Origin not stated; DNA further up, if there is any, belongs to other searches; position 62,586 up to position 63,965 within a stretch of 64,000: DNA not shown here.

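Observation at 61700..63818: Overlapping MTase plus DUF262-HNH gene pair: candidate non-canonical restriction-modification or defence module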

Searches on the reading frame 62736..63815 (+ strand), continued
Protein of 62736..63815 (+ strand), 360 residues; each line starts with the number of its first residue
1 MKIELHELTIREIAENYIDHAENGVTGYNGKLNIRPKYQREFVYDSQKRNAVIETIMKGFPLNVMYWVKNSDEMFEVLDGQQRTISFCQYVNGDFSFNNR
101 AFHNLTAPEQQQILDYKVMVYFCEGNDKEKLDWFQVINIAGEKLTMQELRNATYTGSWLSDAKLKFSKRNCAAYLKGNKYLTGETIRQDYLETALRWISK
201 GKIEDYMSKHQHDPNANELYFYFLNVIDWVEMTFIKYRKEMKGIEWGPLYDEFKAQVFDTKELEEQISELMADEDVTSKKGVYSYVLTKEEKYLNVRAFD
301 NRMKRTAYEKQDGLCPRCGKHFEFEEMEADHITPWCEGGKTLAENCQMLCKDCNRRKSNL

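Call 50: find_homologous_proteins(query=L168:3001-4128:+, max_evalue=1e-20)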
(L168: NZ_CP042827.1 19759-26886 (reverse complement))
Query L168:3001-4128:+ (376 aa): 8000 proteins with E <= 1e-20 among 8000 candidates; the best 120 are listed.
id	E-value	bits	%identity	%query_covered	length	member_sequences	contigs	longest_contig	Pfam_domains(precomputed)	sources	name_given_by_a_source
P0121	5.2e-263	890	100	100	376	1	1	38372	PF01844.30,PF14279.13,PF03235.20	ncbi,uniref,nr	ncbi:HNH endonuclease family protein [Ruania zhangjianzhongii]|uniref:HNH endonuclease family protei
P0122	3.5e-196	670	74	100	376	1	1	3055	PF01844.30,PF14279.13,PF03235.20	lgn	-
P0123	6.7e-167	573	65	100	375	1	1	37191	PF01844.30,PF03235.20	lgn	-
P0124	3.5e-166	571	66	99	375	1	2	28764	PF01844.30,PF03235.20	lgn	-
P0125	1.2e-165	569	65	100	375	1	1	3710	PF01844.30,PF14279.13,PF03235.20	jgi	-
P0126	1.9e-165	569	66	100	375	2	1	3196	PF01844.30,PF14279.13,PF03235.20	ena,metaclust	metaclust:\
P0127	2.5e-165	568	65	99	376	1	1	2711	PF01844.30,PF14279.13,PF03235.20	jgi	jgi:hypothetical protein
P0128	9.6e-165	566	64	100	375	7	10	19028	PF01844.30,PF03235.20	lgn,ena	-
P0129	1.2e-164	566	65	99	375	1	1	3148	PF01844.30,PF03235.20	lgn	-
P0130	2.6e-164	565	65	99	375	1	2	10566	PF01844.30,PF14279.13,PF03235.20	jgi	jgi:hypothetical protein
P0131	4.9e-164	564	63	99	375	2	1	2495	PF01844.30,PF14279.13,PF03235.20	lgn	-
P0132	7.5e-164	563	64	100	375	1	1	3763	PF01844.30,PF14279.13,PF03235.20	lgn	-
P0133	8.1e-164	563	65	100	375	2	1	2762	PF01844.30,PF14279.13,PF03235.20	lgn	-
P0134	8.3e-164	563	64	100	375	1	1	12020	PF01844.30,PF14279.13,PF03235.20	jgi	jgi:hypothetical protein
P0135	1.2e-163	563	65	100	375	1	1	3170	PF01844.30,PF14279.13,PF03235.20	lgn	-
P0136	2.1e-163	562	63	100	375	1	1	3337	PF01844.30,PF03235.20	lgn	-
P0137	2.3e-163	562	64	100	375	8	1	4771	PF01844.30,PF03235.20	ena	-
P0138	2.5e-163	562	64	99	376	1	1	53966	PF01844.30,PF14279.13,PF03235.20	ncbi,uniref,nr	ncbi:HNH endonuclease family protein [Oceanimonas marisflavi]|uniref:HNH endonuclease family protein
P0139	1.1e-162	560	63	100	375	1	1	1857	PF01844.30,PF14279.13,PF03235.20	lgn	-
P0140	1.1e-162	560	64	99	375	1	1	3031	PF01844.30,PF03235.20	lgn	-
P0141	1.9e-162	559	63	100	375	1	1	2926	PF01844.30,PF14279.13,PF03235.20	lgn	-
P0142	2.9e-162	558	63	99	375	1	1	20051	PF01844.30,PF14279.13,PF03235.20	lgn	-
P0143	3.1e-162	558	63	99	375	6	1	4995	PF01844.30,PF14279.13,PF03235.20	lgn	-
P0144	3.3e-162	558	63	100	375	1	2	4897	PF01844.30,PF14279.13,PF03235.20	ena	-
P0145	3.4e-162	558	63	100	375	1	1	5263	PF01844.30,PF14279.13,PF03235.20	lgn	-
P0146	4.2e-162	558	63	99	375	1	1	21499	PF01844.30,PF14279.13,PF03235.20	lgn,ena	-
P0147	4.4e-162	558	63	99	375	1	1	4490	PF01844.30,PF14279.13,PF03235.20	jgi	jgi:hypothetical protein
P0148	4.6e-162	558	64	99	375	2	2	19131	PF01844.30,PF03235.20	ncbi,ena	-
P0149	5.1e-162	557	63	99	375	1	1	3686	PF01844.30,PF14279.13,PF03235.20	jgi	jgi:hypothetical protein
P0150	5.6e-162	557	65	99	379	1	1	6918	PF01844.30,PF14279.13,PF03235.20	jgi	jgi:hypothetical protein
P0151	6.8e-162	557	64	100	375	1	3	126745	PF01844.30,PF14279.13,PF03235.20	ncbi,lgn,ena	-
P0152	7.6e-162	557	63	99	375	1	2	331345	PF01844.30,PF14279.13,PF03235.20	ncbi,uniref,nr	ncbi:HNH endonuclease [Massilia eurypsychrophila]|uniref:HNH endonuclease n=1 Tax=Massilia eurypsych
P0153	8.0e-162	557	63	99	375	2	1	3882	PF01844.30,PF14279.13,PF03235.20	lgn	-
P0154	8.9e-162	557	63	100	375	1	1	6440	PF01844.30,PF03235.20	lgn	-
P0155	1.5e-161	556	64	99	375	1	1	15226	PF01844.30,PF14279.13,PF03235.20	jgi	jgi:hypothetical protein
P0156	2.0e-161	555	63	100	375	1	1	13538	PF01844.30,PF14279.13,PF03235.20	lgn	-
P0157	2.4e-161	555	64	99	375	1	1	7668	PF01844.30,PF14279.13,PF03235.20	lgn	-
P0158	2.7e-161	555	63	99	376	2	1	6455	PF01844.30,PF14279.13,PF03235.20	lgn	-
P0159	3.1e-161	555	64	100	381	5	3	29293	PF01844.30,PF14279.13,PF03235.20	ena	-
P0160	3.1e-161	555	63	99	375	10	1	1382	PF01844.30,PF14279.13,PF03235.20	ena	-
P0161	3.5e-161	555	64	99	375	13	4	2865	PF01844.30,PF03235.20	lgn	-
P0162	3.5e-161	555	64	99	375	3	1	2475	PF01844.30,PF03235.20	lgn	-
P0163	5.6e-161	554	62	100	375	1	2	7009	PF01844.30,PF14279.13,PF03235.20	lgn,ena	-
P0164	6.5e-161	554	62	100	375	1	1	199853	PF01844.30,PF14279.13,PF03235.20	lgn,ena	-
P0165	7.5e-161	554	63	99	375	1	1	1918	PF01844.30,PF03235.20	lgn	-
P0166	7.9e-161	553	64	99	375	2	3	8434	PF01844.30,PF03235.20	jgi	-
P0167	8.0e-161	553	64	99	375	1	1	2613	PF01844.30,PF14279.13,PF03235.20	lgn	-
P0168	1.2e-160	553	64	99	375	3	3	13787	PF01844.30,PF14279.13,PF03235.20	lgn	-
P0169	1.3e-160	553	63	99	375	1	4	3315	PF01844.30,PF14279.13,PF03235.20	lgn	-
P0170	1.4e-160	553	64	99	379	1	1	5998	PF01844.30,PF14279.13,PF03235.20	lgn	-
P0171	1.5e-160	553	62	100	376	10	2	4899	PF01844.30,PF14279.13,PF03235.20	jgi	jgi:hypothetical protein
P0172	2.0e-160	552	63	98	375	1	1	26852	PF01844.30,PF14279.13,PF03235.20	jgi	jgi:hypothetical protein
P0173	2.2e-160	552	63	99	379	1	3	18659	PF01844.30,PF14279.13,PF03235.20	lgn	-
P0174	2.3e-160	552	65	99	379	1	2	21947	PF01844.30,PF03235.20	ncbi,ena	-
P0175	2.4e-160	552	63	100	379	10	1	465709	PF01844.30,PF14279.13,PF03235.20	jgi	-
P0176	2.8e-160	552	62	99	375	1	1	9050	PF01844.30,PF14279.13,PF03235.20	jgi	jgi:hypothetical protein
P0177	3.0e-160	552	64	99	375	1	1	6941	PF01844.30,PF14279.13,PF03235.20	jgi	jgi:hypothetical protein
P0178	3.3e-160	551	63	100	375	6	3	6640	PF01844.30,PF14279.13,PF03235.20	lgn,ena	-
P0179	4.0e-160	551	63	100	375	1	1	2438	PF01844.30,PF14279.13,PF03235.20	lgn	-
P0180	4.2e-160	551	62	100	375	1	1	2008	PF01844.30,PF14279.13,PF03235.20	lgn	-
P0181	5.2e-160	551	63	99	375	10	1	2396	PF01844.30,PF14279.13,PF03235.20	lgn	-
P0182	7.3e-160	550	62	100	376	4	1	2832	PF01844.30,PF14279.13,PF03235.20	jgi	jgi:hypothetical protein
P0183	8.1e-160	550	63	99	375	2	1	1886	PF01844.30,PF14279.13,PF03235.20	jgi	jgi:hypothetical protein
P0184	8.3e-160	550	62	100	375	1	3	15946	PF01844.30,PF14279.13,PF03235.20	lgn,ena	-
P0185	8.7e-160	550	63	100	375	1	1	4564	PF01844.30,PF14279.13,PF03235.20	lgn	-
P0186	1.1e-159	550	62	100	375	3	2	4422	PF01844.30,PF14279.13,PF03235.20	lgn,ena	-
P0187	1.1e-159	550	64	99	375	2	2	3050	PF01844.30,PF14279.13,PF03235.20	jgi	-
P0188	1.3e-159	549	63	99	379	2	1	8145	PF01844.30,PF14279.13,PF03235.20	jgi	jgi:hypothetical protein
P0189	1.4e-159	549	63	99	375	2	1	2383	PF01844.30,PF14279.13,PF03235.20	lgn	-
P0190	1.9e-159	549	63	99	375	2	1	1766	PF01844.30,PF14279.13,PF03235.20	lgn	-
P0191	2.3e-159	549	63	99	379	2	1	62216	PF01844.30,PF14279.13,PF03235.20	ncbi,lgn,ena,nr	ncbi:MAG TPA: DUF262 domain-containing protein [Solirubrobacteraceae bacterium]|nr:DUF262 domain-con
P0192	2.7e-159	548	62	100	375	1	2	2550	PF01844.30,PF14279.13,PF03235.20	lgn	-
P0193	2.8e-159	548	63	99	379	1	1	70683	PF01844.30,PF14279.13,PF03235.20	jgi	jgi:HNH endonuclease/Protein of unknown function DUF262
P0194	3.0e-159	548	61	100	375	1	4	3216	PF01844.30,PF14279.13,PF03235.20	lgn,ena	-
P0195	6.1e-159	547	62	100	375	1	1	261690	PF01844.30,PF14279.13,PF03235.20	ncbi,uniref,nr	ncbi:HNH endonuclease family protein [Billgrantia endophytica]|uniref:HNH endonuclease n=1 Tax=Billg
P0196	6.6e-159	547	61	100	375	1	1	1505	PF01844.30,PF14279.13,PF03235.20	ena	-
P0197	6.7e-159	547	62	99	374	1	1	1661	PF01844.30,PF14279.13,PF03235.20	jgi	jgi:hypothetical protein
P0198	7.6e-159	547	63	99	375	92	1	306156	PF01844.30,PF03235.20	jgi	-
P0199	8.2e-159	547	63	100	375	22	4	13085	PF01844.30,PF14279.13,PF03235.20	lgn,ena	-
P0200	8.2e-159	547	63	100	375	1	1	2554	PF01844.30,PF14279.13,PF03235.20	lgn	-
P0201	8.4e-159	547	62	100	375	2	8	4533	PF01844.30,PF03235.20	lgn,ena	-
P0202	8.6e-159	547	63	100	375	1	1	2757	PF01844.30,PF14279.13,PF03235.20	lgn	-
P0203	8.7e-159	547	61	99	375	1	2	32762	PF01844.30,PF14279.13,PF03235.20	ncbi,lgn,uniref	ncbi:HNH endonuclease family protein [Nostocoides vanveenii]|uniref:HNH nuclease domain-containing p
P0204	9.9e-159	547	63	100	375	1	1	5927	PF01844.30,PF03235.20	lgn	-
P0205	1.0e-158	547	64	100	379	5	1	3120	PF01844.30,PF14279.13,PF03235.20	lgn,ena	-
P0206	1.3e-158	546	62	100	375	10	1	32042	PF01844.30,PF14279.13,PF03235.20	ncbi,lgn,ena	ncbi:MAG: DUF262 domain-containing protein [Desulfurivibrionaceae bacterium]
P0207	1.6e-158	546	62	99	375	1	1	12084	PF01844.30,PF14279.13,PF03235.20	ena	-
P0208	1.7e-158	546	63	100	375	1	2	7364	PF01844.30,PF03235.20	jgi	jgi:hypothetical protein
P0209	1.9e-158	546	63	100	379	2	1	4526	PF01844.30,PF14279.13,PF03235.20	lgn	-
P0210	1.9e-158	546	61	99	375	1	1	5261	PF01844.30,PF14279.13,PF03235.20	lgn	-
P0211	2.1e-158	546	64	99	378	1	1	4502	PF01844.30,PF14279.13,PF03235.20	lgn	-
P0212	2.3e-158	545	63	100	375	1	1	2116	PF01844.30,PF14279.13,PF03235.20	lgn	-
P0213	2.3e-158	545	61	100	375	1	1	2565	PF01844.30,PF14279.13,PF03235.20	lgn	-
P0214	2.7e-158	545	61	99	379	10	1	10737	PF01844.30,PF14279.13,PF03235.20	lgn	-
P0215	2.8e-158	545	62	99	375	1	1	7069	PF01844.30,PF14279.13,PF03235.20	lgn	-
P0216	2.9e-158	545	63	99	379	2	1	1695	PF01844.30,PF14279.13,PF03235.20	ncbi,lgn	-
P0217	3.1e-158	545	62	100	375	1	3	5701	PF01844.30,PF14279.13,PF03235.20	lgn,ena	-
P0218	3.3e-158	545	63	100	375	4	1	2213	PF01844.30,PF14279.13,PF03235.20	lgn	-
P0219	3.4e-158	545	63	99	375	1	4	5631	PF01844.30,PF14279.13,PF03235.20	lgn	-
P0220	3.6e-158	545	64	99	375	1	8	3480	PF01844.30,PF14279.13,PF03235.20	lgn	-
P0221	4.0e-158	545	63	99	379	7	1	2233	PF01844.30,PF14279.13,PF03235.20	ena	-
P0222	4.2e-158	545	63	99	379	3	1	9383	PF01844.30,PF14279.13,PF03235.20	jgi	jgi:hypothetical protein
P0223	4.4e-158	544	62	99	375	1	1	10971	PF01844.30,PF03235.20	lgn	-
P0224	4.8e-158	544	61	99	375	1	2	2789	PF01844.30,PF14279.13,PF03235.20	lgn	-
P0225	5.2e-158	544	62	100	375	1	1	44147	PF01844.30,PF14279.13,PF03235.20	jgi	-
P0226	5.5e-158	544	63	99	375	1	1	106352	PF01844.30,PF14279.13,PF03235.20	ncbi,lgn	-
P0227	6.4e-158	544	62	100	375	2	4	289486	PF01844.30,PF14279.13,PF03235.20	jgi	jgi:hypothetical protein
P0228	6.7e-158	544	63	100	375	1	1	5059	PF01844.30,PF03235.20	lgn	-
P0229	7.0e-158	544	63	99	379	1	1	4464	PF01844.30,PF14279.13,PF03235.20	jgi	jgi:hypothetical protein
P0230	7.4e-158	544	63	100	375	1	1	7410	PF01844.30,PF14279.13,PF03235.20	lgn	-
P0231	7.5e-158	544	62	99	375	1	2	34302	PF01844.30,PF14279.13,PF03235.20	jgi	jgi:5-methylcytosine-specific restriction endonuclease McrA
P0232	9.6e-158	543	61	100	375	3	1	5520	PF01844.30,PF14279.13,PF03235.20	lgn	-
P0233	9.8e-158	543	61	99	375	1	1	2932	PF01844.30,PF14279.13,PF03235.20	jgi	jgi:hypothetical protein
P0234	1.1e-157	543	63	99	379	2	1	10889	PF01844.30,PF14279.13,PF03235.20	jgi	jgi:hypothetical protein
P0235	1.1e-157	543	63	100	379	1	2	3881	PF01844.30,PF14279.13,PF03235.20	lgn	-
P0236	1.1e-157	543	62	99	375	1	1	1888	PF01844.30,PF14279.13,PF03235.20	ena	-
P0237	1.2e-157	543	62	100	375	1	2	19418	PF01844.30,PF14279.13,PF03235.20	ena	-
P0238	1.3e-157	543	63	99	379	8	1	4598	PF01844.30,PF14279.13,PF03235.20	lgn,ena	-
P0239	1.4e-157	543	61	99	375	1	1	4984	PF01844.30,PF14279.13,PF03235.20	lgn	-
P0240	1.4e-157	543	62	100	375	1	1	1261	PF01844.30,PF14279.13,PF03235.20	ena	-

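Call 56: predict_structure(alignment_id=A2)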
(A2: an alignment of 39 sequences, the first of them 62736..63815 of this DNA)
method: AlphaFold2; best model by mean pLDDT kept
length: 360 residues; sequences in the alignment: 39
mean_pLDDT: 84.5   pTM: 0.73
mean pLDDT of the five models: 84.5, 83.2, 83.2, 79.7, 79.2
residues with pLDDT >= 90: 153; 70-90: 162; 50-70: 36; < 50: 9
segments of 3 or more residues with pLDDT < 50: 138-141
pLDDT, mean of each block of 10 residues (from residue 1): 82 88 79 73 69 85 61 67 83 87 92 89 75 61 66 77 85 88 74 94 90 92 97 93 94 95 94 90 92 88 96 96 96 86 94 76
secondary structure, 60 per line:
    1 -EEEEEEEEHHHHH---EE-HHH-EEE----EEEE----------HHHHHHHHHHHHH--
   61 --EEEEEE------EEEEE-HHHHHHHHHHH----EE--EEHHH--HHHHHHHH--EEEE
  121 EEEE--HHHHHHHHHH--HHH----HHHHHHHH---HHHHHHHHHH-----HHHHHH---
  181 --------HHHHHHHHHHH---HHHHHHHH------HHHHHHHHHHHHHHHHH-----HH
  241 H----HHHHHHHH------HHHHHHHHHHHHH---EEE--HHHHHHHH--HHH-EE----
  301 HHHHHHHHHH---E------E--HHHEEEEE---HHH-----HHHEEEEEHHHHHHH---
elements in order: E2-9 H10-14 E25-27 E32-35 H46-58 E63-68 E75-79 H81-91 H107-114 E117-124 H127-136 H146-153 H157-166 H172-177 H189-199 H203-210 H217-233 H246-253 H260-272 E276-278 H281-288 H301-310 E327-331 E346-350 H351-357

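Call 58: fold_search(model_id=the predicted structure, library=pdb)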
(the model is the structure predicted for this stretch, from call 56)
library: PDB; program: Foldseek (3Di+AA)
matches with E <= 10: 118; with E <= 0.001: 0
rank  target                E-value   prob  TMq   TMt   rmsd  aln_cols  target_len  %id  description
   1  7bnk_B                4.3e-03  0.98  0.21  0.35  15.6       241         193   13  Crystal structure of ParB from Myxococcus xanthus bound to CDP and Monothiophosphate (released 2021-09-08)
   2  4h9d_A                4.7e-03  1.00  0.13  0.44   7.4        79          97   29  Crystal Structure of Mn-dependent Gme HNH nicking endonuclease from Geobacter metallireducens GS-15, Northeast Structu (released 2012-10-10)
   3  9k32_A                4.7e-03  0.35  0.15  0.08  34.5       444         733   13  Cryo-EM structure of the NbaCas9-guide RNA-target DNA complex (released 2026-02-04)
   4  7bnk_A                6.2e-03  0.97  0.21  0.35  15.6       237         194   12  Crystal structure of ParB from Myxococcus xanthus bound to CDP and Monothiophosphate (released 2021-09-08)
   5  7ol9_B                1.4e-02  0.91  0.21  0.35  15.8       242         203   10  Crystal structure of C-terminally truncated Bacillus subtilis nucleoid occlusion protein (Noc) complexed to the Noc-bi (released 2022-03-09)
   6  7bnr_A                1.5e-02  0.89  0.21  0.35  16.5       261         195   13  Crystal structure of a ParB Q52A mutant from Myxococcus xanthus bound to CTPyS (released 2021-09-08)
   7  4h9d_C                1.8e-02  1.00  0.14  0.55   2.1        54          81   37  Crystal Structure of Mn-dependent Gme HNH nicking endonuclease from Geobacter metallireducens GS-15, Northeast Structu (released 2012-10-10)
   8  4h9d_B                1.9e-02  1.00  0.13  0.46   7.0        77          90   30  Crystal Structure of Mn-dependent Gme HNH nicking endonuclease from Geobacter metallireducens GS-15, Northeast Structu (released 2012-10-10)
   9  6ghc_A                2.1e-02  1.00  0.16  0.20  10.8       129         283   20  Modification dependent EcoKMcrA restriction endonuclease (released 2018-08-08)
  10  6sdk_B                2.3e-02  0.84  0.21  0.35  14.6       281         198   12  Crystal structure of bacterial ParB dimer bound to CDP (released 2019-10-23)
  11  6sdk_A                3.0e-02  0.82  0.21  0.36  16.5       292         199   13  Crystal structure of bacterial ParB dimer bound to CDP (released 2019-10-23)
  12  7nfu_A                3.0e-02  0.66  0.19  0.28  14.0       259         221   12  Crystal structure of C-terminally truncated Geobacillus thermoleovorans nucleoid occlusion protein Noc (released 2021-02-17)
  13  7bnr_B                3.7e-02  0.69  0.20  0.34  16.4       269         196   13  Crystal structure of a ParB Q52A mutant from Myxococcus xanthus bound to CTPyS (released 2021-09-08)
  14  6ghc_B                4.1e-02  1.00  0.15  0.19   3.1        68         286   28  Modification dependent EcoKMcrA restriction endonuclease (released 2018-08-08)
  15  7o0n_A                5.6e-02  0.77  0.20  0.34  15.9       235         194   13  Crystal structure of a ParB E93A mutant from Myxococcus xanthus bound to CDP and monothiophosphate (released 2021-09-15)
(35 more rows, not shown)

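Call 70: search_protein_families(library=pfam, alignment_id=A3, max_evalue=0.0001)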
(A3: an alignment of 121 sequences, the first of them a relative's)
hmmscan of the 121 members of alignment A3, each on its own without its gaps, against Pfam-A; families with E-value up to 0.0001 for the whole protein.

A. member 1, L009:5789-8527:- (913 aa): 6 families
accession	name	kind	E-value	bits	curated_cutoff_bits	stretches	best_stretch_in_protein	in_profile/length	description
PF01580.24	FtsK_SpoIIIE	-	6.7e-58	196.2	24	1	508-707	2-219/221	FtsK/SpoIIIE family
PF17854.6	FtsK_alpha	-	4.6e-29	101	22.9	1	400-500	1-101/101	FtsK alpha domain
PF13491.11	FtsK_4TM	-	7.1e-19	68.6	23.1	1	69-250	8-170/171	4TM region of DNA translocase FtsK/SpoIIIE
PF09397.16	FtsK_gamma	-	7.4e-18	64.5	30.6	1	844-905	2-62/63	Ftsk gamma domain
PF12846.13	AAA_10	-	3.1e-07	30.2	27.5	1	541-587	18-60/362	AAA-like domain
PF01935.23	DUF87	-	2e-05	25.2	23.2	0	545-688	24-117/220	Helicase HerA, central domain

B. families by the number of members that match (of 121 scanned): 130 families (the first 25 are shown)
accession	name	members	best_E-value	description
PF02661.23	Fic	4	4.3e-23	Fic/DOC family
PF13166.12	AAA_13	3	1e-132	AAA domain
PF00589.27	Phage_integrase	3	2.2e-38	Phage integrase family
PF02086.21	MethyltransfD12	2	6.5e-58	D12 class N6 adenine-specific DNA methyltransferase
PF13784.11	Fic_N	2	2.8e-23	Fic/DOC family N-terminal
PF13649.12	Methyltransf_25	2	8.6e-22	Methyltransferase domain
PF13304.12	AAA_21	2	2e-20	AAA domain, putative AbiEii toxin, Type IV TA system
PF08241.18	Methyltransf_11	2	3.7e-20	Methyltransferase domain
PF01272.25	GreA_GreB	2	1e-17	Transcription elongation factor, GreA/GreB, C-term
PF13489.12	Methyltransf_23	2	2.8e-17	Methyltransferase domain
PF08242.18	Methyltransf_12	2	1.2e-15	Methyltransferase domain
PF13847.12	Methyltransf_31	2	1.5e-15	Methyltransferase domain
PF14659.12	Phage_int_SAM_3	2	9.3e-14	Phage integrase, N-terminal SAM-like domain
PF02353.26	CMAS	2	6.5e-10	Mycolic acid cyclopropane synthetase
PF03848.20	TehB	2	4.3e-07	Tellurite resistance protein TehB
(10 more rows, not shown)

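Call 83: search_solved_structures(query=A2, max_evalue=1, show_alignments=0)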
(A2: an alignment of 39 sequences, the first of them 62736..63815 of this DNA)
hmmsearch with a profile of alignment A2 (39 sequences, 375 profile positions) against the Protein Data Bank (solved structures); distinct sequences matched with E-value up to 1: 4.
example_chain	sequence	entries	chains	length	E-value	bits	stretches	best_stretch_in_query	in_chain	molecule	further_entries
4h9d_A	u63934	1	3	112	0.0013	21.1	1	308-373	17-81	HNH endonuclease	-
6ghc_A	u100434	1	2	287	0.016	17.5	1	316-371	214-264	5-methylcytosine-specific restriction enzyme A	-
8d2k_A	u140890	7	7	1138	0.23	13.7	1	339-373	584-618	CRISPR-associated endonuclease, Csn1 family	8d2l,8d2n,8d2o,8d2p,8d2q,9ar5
5mkw_A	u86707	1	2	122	0.39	12.9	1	343-373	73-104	DNA annealing helicase and endonuclease ZRANB3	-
